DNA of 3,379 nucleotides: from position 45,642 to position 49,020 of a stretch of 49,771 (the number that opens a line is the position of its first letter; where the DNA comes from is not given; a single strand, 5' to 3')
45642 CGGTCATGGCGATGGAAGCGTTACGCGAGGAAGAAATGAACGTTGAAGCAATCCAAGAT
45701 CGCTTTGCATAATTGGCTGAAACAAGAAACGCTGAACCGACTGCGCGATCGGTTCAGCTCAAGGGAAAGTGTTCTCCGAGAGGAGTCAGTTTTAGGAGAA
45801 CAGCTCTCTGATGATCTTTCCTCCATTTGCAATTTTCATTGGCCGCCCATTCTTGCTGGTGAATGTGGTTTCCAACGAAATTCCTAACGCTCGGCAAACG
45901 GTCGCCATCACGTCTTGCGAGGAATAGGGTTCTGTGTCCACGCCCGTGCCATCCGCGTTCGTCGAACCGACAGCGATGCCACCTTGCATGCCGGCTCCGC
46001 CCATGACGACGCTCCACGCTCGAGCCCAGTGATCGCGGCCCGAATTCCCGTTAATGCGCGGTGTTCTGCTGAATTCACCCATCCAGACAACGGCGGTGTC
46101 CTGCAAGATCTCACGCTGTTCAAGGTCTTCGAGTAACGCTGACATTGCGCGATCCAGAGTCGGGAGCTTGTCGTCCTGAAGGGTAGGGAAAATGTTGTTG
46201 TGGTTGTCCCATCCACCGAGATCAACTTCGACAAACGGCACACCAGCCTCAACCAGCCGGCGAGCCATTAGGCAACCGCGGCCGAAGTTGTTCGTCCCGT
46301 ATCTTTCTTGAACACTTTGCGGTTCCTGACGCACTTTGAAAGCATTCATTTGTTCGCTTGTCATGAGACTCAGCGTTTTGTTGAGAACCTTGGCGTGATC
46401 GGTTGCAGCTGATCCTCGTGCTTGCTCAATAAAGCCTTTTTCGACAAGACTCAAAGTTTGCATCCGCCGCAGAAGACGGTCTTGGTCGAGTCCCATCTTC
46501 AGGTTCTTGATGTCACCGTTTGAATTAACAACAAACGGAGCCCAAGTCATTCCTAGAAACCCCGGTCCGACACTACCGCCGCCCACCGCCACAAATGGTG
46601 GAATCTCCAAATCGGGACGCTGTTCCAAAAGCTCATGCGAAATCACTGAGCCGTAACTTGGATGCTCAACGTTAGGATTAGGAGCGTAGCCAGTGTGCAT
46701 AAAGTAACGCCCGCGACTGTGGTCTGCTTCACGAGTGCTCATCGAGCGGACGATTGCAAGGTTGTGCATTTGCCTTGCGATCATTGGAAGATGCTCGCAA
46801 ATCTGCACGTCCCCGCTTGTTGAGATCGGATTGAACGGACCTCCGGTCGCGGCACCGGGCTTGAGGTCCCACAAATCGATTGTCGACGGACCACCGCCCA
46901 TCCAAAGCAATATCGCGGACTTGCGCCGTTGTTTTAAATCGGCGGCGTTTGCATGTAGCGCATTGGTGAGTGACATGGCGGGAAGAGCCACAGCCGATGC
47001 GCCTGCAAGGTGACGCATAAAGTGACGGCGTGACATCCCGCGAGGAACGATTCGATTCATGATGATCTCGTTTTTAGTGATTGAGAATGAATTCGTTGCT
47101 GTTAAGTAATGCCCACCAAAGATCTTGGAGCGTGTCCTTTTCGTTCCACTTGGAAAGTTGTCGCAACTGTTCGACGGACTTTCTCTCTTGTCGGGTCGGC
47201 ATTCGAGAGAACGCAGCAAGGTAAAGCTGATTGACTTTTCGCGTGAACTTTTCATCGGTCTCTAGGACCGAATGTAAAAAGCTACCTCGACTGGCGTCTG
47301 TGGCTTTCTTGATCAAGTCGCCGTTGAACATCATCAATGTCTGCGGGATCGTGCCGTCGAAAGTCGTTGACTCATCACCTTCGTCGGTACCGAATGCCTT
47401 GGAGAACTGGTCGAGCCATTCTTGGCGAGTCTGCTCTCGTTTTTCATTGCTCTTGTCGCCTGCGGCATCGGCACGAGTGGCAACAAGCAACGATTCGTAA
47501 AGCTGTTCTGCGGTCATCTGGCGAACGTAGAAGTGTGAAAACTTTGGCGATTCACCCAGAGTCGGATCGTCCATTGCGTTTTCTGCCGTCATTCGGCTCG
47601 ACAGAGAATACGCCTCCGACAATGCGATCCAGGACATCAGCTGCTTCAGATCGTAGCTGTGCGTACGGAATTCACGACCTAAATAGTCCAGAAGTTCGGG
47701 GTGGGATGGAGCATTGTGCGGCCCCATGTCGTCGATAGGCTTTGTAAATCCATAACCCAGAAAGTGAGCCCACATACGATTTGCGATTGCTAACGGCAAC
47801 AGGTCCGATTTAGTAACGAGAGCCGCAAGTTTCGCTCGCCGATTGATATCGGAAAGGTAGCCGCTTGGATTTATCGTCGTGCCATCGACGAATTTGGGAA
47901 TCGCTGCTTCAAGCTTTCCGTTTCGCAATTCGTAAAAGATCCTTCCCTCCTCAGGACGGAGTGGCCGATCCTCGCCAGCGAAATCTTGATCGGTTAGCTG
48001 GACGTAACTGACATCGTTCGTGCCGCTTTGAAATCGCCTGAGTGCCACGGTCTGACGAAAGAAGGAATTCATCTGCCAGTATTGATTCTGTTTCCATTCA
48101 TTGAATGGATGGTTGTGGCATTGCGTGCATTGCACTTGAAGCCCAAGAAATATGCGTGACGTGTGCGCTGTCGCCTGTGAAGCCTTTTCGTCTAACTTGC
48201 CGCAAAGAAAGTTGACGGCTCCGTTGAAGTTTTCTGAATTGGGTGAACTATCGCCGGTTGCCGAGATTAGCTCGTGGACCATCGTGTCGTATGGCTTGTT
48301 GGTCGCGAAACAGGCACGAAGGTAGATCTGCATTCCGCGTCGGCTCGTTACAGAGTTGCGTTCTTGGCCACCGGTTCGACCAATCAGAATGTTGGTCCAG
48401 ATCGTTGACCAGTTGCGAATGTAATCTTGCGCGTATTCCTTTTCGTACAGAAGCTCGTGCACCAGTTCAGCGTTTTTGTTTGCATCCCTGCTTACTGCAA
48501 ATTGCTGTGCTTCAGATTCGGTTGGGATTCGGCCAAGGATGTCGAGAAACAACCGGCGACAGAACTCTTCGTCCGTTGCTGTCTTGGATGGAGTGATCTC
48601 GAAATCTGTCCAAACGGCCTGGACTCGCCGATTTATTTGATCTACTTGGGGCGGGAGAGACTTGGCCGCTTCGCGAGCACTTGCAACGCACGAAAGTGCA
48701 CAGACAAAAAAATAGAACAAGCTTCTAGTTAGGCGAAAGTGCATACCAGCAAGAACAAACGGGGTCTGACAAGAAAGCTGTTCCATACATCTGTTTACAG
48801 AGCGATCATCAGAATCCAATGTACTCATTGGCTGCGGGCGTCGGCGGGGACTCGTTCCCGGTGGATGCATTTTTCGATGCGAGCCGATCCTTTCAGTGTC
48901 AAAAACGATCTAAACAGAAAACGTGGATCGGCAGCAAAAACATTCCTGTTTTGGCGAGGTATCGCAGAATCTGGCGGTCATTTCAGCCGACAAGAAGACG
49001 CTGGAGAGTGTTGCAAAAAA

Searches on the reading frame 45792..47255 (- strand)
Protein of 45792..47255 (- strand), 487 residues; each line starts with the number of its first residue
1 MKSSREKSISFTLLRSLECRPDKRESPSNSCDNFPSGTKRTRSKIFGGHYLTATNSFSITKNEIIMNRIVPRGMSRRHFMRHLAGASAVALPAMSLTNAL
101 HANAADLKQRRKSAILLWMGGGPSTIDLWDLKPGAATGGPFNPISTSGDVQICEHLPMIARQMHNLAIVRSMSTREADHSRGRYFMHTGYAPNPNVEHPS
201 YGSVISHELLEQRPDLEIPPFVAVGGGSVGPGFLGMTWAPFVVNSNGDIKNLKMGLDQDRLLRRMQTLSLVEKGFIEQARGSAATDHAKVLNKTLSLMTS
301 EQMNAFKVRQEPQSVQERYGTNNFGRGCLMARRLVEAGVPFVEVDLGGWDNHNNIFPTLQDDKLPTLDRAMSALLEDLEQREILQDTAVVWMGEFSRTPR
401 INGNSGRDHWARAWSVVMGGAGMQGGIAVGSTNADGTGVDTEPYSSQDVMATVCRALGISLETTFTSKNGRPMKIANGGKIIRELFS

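Call 102: search_protein_families(library=pfam, proteins=[window:45792-47255:-], max_evalue=0.00001)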
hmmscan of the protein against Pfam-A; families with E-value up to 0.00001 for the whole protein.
window:45792-47255:- (487 aa): 1 family
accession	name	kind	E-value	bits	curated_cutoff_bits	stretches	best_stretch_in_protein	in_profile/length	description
PF07394.17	DUF1501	-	2.6e-104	350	27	1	111-486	1-390/390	Protein of unknown function (DUF1501)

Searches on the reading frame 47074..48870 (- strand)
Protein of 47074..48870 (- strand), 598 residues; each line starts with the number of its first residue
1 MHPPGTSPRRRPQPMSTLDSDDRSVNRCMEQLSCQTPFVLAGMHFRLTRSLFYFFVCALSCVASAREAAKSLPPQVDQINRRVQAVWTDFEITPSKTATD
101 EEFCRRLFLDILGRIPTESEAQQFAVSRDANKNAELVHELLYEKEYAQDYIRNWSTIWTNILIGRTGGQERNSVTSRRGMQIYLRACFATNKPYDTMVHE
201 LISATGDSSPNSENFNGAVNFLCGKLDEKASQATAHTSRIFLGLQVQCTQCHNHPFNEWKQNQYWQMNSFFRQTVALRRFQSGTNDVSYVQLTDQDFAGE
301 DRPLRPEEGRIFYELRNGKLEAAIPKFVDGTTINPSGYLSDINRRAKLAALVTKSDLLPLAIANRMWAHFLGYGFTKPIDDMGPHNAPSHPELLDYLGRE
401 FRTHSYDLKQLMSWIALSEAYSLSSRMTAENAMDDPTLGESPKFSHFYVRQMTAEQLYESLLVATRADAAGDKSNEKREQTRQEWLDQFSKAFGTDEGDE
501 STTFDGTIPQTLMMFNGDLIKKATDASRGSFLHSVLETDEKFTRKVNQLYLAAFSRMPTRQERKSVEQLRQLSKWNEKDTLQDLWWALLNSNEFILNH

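Call 102: search_protein_families(library=pfam, proteins=[window:47074-48870:-], max_evalue=0.00001)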
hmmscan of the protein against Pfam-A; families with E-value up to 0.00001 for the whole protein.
window:47074-48870:- (598 aa): 2 families
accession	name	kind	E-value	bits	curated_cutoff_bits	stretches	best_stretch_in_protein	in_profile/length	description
PF07583.16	PSCyt2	-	3.2e-43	148.6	29.8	1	78-274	1-207/209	Protein of unknown function (DUF1549)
PF07587.16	PSD1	-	1.9e-33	116.3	28.5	1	344-568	1-242/244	Protein of unknown function (DUF1553)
